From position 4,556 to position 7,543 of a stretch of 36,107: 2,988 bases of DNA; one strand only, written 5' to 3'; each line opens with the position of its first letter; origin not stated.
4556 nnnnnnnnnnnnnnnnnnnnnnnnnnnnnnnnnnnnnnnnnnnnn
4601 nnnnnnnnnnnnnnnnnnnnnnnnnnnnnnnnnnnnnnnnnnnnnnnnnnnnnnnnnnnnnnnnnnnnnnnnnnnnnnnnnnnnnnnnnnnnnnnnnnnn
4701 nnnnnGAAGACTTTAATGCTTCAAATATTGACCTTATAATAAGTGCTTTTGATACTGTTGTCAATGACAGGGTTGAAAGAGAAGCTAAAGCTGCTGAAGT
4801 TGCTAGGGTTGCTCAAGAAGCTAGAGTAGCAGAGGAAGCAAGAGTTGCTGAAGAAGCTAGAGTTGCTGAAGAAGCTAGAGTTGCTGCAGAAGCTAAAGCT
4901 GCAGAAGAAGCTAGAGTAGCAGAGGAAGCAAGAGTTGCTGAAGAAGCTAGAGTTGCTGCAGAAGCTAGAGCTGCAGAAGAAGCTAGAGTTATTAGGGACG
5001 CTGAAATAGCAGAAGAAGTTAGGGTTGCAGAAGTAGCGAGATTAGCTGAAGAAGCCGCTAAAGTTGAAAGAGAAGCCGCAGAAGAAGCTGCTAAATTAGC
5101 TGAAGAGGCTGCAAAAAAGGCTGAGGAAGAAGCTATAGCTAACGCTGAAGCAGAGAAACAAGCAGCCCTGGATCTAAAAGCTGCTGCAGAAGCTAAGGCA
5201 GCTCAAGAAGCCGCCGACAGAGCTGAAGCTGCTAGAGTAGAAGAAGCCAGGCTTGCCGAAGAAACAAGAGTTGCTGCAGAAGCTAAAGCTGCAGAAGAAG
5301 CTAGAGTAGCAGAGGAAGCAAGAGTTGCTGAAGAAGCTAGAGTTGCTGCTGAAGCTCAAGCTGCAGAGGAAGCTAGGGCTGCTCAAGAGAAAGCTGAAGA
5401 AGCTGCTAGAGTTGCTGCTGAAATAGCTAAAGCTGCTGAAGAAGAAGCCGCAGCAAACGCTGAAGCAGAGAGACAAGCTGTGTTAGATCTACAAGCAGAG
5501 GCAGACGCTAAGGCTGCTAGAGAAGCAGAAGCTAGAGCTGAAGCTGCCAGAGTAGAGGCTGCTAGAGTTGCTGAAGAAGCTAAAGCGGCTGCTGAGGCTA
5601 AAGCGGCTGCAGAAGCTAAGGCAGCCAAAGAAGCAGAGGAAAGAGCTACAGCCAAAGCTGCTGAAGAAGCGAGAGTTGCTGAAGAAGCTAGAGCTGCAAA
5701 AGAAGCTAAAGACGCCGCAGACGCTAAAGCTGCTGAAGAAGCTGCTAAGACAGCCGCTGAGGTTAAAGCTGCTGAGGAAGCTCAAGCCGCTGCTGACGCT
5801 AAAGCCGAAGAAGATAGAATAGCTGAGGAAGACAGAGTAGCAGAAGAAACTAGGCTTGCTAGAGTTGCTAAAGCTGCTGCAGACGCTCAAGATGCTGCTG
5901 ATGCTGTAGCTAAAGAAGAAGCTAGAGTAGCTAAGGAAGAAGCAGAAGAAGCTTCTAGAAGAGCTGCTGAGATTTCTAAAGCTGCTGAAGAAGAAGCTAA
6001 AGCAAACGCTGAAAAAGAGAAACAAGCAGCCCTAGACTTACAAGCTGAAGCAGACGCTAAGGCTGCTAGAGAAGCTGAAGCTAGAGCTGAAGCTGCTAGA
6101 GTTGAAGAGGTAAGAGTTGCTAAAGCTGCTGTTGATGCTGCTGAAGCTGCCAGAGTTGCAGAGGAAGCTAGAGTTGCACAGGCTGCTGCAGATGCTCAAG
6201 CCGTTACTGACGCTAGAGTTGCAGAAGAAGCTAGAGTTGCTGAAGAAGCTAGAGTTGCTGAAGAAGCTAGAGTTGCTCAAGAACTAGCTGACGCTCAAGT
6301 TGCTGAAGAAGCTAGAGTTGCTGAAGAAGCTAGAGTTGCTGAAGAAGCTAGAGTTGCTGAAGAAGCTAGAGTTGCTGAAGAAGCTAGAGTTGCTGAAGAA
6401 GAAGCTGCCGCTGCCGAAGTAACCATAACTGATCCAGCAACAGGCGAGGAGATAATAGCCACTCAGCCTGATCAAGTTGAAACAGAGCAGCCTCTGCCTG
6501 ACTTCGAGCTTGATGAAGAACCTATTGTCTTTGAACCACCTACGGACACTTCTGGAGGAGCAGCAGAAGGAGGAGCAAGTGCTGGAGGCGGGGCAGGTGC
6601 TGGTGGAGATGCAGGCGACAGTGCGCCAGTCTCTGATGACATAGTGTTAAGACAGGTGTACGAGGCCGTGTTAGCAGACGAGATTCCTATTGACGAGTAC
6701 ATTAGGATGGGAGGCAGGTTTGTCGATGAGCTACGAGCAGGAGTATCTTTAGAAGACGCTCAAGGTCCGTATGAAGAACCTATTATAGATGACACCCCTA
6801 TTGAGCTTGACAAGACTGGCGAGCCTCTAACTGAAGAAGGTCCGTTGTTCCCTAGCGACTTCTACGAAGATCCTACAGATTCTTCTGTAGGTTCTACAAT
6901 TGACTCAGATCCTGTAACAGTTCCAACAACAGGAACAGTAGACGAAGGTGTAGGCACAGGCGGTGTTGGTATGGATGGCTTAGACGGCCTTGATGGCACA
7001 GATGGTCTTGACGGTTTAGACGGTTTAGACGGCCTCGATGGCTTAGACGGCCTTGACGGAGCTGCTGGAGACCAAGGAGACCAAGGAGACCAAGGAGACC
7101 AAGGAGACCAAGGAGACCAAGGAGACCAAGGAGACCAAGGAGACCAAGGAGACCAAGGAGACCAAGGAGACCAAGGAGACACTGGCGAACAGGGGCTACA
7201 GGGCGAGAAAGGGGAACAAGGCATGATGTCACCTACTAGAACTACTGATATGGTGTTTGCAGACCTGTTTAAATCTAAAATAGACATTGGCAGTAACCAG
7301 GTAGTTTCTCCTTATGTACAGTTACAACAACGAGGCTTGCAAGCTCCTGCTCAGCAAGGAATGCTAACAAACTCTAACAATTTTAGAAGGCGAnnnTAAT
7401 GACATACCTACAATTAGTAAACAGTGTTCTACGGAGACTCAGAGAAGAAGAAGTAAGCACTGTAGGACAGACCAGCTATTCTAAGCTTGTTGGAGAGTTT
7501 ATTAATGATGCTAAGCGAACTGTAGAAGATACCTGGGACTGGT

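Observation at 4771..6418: ~1.65-kb helix-encoding array built from exact nucleotide repeats at three scales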

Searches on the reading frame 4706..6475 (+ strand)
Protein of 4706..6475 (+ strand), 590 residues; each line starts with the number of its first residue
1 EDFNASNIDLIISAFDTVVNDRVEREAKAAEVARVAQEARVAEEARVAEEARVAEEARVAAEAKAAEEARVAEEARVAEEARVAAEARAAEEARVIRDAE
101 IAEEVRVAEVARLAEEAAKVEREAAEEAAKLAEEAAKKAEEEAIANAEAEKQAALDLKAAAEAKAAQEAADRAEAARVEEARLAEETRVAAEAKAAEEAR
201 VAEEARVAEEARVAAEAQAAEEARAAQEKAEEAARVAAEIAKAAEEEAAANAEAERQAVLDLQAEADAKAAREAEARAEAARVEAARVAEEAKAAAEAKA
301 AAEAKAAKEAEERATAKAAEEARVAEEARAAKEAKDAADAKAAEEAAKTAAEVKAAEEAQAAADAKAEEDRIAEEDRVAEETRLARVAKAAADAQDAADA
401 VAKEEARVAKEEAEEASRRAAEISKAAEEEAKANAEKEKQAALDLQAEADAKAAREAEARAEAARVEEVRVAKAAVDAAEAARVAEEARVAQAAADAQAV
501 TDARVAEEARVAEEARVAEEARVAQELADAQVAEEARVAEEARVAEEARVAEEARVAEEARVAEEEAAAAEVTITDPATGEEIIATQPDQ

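Call 48: search_solved_structures(query=window:4769-6415:+, max_evalue=0.01)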
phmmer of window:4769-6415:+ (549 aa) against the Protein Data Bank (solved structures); distinct sequences matched with E-value up to 0.01: 1.
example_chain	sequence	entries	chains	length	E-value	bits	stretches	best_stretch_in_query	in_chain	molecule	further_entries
5vj4_A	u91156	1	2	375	0.0041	19.9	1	12-85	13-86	Uncharacterized protein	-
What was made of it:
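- Tried and rejected: Only one marginal hit, 5vj4 at E 0.004 (call 48).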

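Call 49: search_protein_families(library=ncbifam, proteins=[window:4769-6415:+], max_evalue=1)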
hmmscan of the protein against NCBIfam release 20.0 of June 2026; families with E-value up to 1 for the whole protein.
window:4769-6415:+ (549 aa): 4 families
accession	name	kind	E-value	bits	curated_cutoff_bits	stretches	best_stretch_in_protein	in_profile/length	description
NF003657.0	PRK05289.1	equivalog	0.00035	19.8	226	1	29-83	3-57/264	acyl-ACP--UDP-N-acetylglucosamine O-acyltransferase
TIGR01852.1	lipid_A_lpxA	equivalog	0.002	17.4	231.05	1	18-83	11-76/254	acyl-ACP--UDP-N-acetylglucosamine O-acyltransferase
NF002060.0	PRK00892.1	subfamily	0.0024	17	207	1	9-90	99-180/345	UDP-3-O-(3-hydroxymyristoyl)glucosamine N-acyltransferase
NF040676.1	wall_bind_EntB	exception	0.003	16.1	780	2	4-211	175-381/490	cell wall-binding protein EntB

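Call 57: predict_structure(protein=window:4706-6475:+)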
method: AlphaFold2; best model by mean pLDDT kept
length: 590 residues; sequences in the alignment: 1
mean_pLDDT: 65.5   pTM: 0.22
mean pLDDT of the five models: 65.5, 63.4, 62.8, 62.4, 60.0
residues with pLDDT >= 90: 0; 70-90: 185; 50-70: 372; < 50: 33
segments of 3 or more residues with pLDDT < 50: 1-3, 192-200, 202-204, 586-590
pLDDT, mean of each block of 10 residues (from residue 1): 58 72 76 75 76 77 76 70 67 63 64 66 68 67 66 63 62 57 50 45 50 56 63 64 67 70 70 70 67 70 70 69 68 65 58 55 57 57 55 60 65 67 67 69 69 70 67 69 66 69 69 72 75 76 75 76 65 56 47
secondary structure, 60 per line:
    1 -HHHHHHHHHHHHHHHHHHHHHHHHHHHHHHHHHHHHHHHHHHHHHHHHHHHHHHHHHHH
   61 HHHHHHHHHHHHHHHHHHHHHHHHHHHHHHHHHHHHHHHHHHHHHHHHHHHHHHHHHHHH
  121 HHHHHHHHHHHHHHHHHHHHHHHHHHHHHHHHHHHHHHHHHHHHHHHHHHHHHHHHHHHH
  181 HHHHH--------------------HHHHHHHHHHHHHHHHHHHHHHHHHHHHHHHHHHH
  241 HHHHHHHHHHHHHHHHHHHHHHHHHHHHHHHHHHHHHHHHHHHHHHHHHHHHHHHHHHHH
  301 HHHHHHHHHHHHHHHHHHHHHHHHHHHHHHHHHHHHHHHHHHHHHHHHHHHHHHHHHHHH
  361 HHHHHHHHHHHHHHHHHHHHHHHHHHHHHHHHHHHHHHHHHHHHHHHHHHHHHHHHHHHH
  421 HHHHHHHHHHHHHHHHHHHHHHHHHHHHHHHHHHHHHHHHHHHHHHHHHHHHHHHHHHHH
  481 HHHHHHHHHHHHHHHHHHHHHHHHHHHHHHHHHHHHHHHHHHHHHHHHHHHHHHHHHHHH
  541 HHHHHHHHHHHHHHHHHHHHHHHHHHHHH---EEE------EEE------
elements in order: H2-185 H206-569 E573-575 E582-584
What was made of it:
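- On Single alpha-helix (ER/K-type SAH) domain: AlphaFold predicts helices 452-635 and 656-1019 (call 57).
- On Left-handed beta-helix hexapeptide transferases (LpxA/LpxD): AlphaFold predicts all helix (call 57).
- AlphaFold predicts helix throughout (call 57).
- Tried and rejected: Considered and rejected (calls 49, 57).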

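Call 69: find_homologous_proteins(query=window:4769-6415:+, max_evalue=0.00001)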
Query window:4769-6415:+ (549 aa): 592 proteins with E <= 0.00001 among 8000 candidates; the best 120 are listed.
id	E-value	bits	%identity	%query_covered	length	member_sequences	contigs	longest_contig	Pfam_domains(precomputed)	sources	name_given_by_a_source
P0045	1.3e-40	158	-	-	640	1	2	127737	PF02881.25,PF13401.13,PF00448.29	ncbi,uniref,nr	ncbi:signal recognition particle-docking protein FtsY [Aeromonas caviae]|uniref:signal recognition p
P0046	1.3e-40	158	-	-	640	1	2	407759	PF02881.25,PF13401.13,PF00448.29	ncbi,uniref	ncbi:signal recognition particle-docking protein FtsY [Aeromonas sp. S19(2024)]|uniref:signal recogn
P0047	1.0e-36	145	-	-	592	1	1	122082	PF06414.19,PF02881.25,PF13401.13,PF00448.29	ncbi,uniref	ncbi:signal recognition particle-docking protein FtsY [Aeromonas caviae]|uniref:signal recognition p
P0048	5.9e-36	143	-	-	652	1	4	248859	PF02881.25,PF13401.13,PF00448.29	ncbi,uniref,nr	ncbi:signal recognition particle-docking protein FtsY [Aeromonas caviae]|uniref:signal recognition p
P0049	4.7e-35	140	-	-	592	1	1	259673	PF06414.19,PF02881.25,PF13401.13,PF00448.29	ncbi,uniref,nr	ncbi:signal recognition particle-docking protein FtsY [Aeromonas caviae]|uniref:signal recognition p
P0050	6.5e-35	139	-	-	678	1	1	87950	PF02881.25,PF13401.13,PF00448.29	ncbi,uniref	ncbi:signal recognition particle-docking protein FtsY [Aeromonas enteropelogenes]|uniref:signal reco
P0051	8.8e-34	136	-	-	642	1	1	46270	PF06414.19,PF02881.25,PF00448.29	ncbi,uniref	ncbi:signal recognition particle-docking protein FtsY [Aeromonas taiwanensis]|uniref:signal recognit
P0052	1.1e-33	135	-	-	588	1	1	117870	PF06414.19,PF02881.25,PF13401.13,PF00448.29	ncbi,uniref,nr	ncbi:signal recognition particle-docking protein FtsY [Aeromonas caviae]|uniref:signal recognition p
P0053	1.1e-33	135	-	-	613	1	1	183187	PF06414.19,PF02881.25,PF13401.13,PF00448.29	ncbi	ncbi:signal recognition particle-docking protein FtsY [Aeromonas veronii]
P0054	3.3e-33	134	-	-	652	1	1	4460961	PF06414.19,PF02881.25,PF13401.13,PF00448.29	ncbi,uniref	ncbi:signal recognition particle-docking protein FtsY [Aeromonas caviae]|uniref:signal recognition p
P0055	4.5e-33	133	-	-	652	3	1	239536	PF02881.25,PF13401.13,PF00448.29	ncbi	-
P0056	6.3e-33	133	-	-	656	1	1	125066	PF06414.19,PF02881.25,PF13401.13,PF00448.29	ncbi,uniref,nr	ncbi:signal recognition particle-docking protein FtsY [Aeromonas fluvialis]|uniref:signal recognitio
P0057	8.3e-32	129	-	-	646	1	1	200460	PF06414.19,PF02881.25,PF13401.13,PF00448.29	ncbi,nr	ncbi:signal recognition particle-docking protein FtsY [Aeromonas hydrophila]|nr:signal recognition p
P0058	8.3e-32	129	-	-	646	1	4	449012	PF06414.19,PF02881.25,PF13401.13,PF00448.29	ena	-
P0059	1.1e-31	129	-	-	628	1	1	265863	PF06414.19,PF02881.25,PF13401.13,PF00448.29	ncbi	-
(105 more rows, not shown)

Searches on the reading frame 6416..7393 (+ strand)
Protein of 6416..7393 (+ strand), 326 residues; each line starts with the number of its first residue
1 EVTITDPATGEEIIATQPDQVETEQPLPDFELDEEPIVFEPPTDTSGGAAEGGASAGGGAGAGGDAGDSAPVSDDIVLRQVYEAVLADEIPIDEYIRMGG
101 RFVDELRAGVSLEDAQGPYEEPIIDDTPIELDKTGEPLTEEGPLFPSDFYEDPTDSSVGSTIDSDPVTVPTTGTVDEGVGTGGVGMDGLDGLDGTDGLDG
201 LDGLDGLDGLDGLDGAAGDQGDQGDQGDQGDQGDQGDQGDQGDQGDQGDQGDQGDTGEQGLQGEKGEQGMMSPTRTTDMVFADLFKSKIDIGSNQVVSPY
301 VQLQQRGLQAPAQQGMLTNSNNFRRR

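Call 49: search_protein_families(library=ncbifam, proteins=[window:6416-7393:+], max_evalue=1)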
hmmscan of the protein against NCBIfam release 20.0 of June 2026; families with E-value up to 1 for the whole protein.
window:6416-7393:+ (326 aa): 4 families
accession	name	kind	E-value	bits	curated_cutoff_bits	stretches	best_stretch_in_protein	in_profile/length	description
NF038330.1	adhesin_SclA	exception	3.1e-16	60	400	1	181-313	167-290/405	LPXTG-anchored collagen-like adhesin Scl1/SclA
NF046116.1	adhesin_Lcl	equivalog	2.1e-15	56.2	500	1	180-273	76-169/431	collagen-like adhesin Lcl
NF038329.2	gly_rich_SclB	equivalog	4.5e-09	35.7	325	1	184-269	125-210/442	LPXTG-anchored collagen-like adhesin Scl2/SclB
NF038313.3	HisXaaSer_A4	exception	0.12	13.3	55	0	224-255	46-77/93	His-Xaa-Ser repeat protein HxsA4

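Call 76: search_solved_structures(query=window:6416-7393:+, max_evalue=1)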
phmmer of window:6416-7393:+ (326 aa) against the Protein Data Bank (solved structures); distinct sequences matched with E-value up to 1: 59.
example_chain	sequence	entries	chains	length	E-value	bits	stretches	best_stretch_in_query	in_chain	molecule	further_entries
3hqv_B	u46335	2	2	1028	5.3e-77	262.6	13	182-274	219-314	Collagen alpha-2(I) chain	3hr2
3hqv_A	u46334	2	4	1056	5.3e-74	252.7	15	185-274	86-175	Collagen alpha-1(I) chain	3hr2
8zxl_X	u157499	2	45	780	1.4e-58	202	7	187-270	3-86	spindlefibril | axialfibril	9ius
9han_A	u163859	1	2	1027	2.8e-29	105.7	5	182-269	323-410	Collagen type VI alpha 1 chain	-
9han_B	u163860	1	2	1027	5.9e-26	94.8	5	184-269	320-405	Collagen type VI alpha 2 chain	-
9wxp_BJ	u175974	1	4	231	1.4e-22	83.7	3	182-270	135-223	Collagen alpha-1(IX) chain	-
9wxp_DB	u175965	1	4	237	2.6e-21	79.5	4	184-270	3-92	Collagen alpha-2(V) chain preproprotein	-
9wxp_BB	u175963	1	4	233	9.3e-21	77.7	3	188-269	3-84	Collagen type V alpha 2 chain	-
9wxp_BA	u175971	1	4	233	1.2e-20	77.4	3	194-270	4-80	Fibrillar collagen NC1 domain-containing protein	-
9wxp_CD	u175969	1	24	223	1.8e-20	76.7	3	193-274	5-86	Collagen type II alpha 1 chain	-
9wxp_CA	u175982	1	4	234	4e-20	75.6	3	183-269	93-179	Fibrillar collagen NC1 domain-containing protein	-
9wxp_BC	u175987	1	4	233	4.1e-20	75.6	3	182-274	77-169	Collagen type XI alpha 1 chain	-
9han_C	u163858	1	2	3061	6.1e-20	75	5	187-269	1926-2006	Collagen type VI alpha 3 chain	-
9wxp_AC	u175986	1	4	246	1.8e-19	73.4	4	181-269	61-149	Collagen type XI alpha 1 chain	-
9wxp_BK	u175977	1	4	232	2.4e-19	73.1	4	180-273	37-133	Collagen type IX alpha 2 chain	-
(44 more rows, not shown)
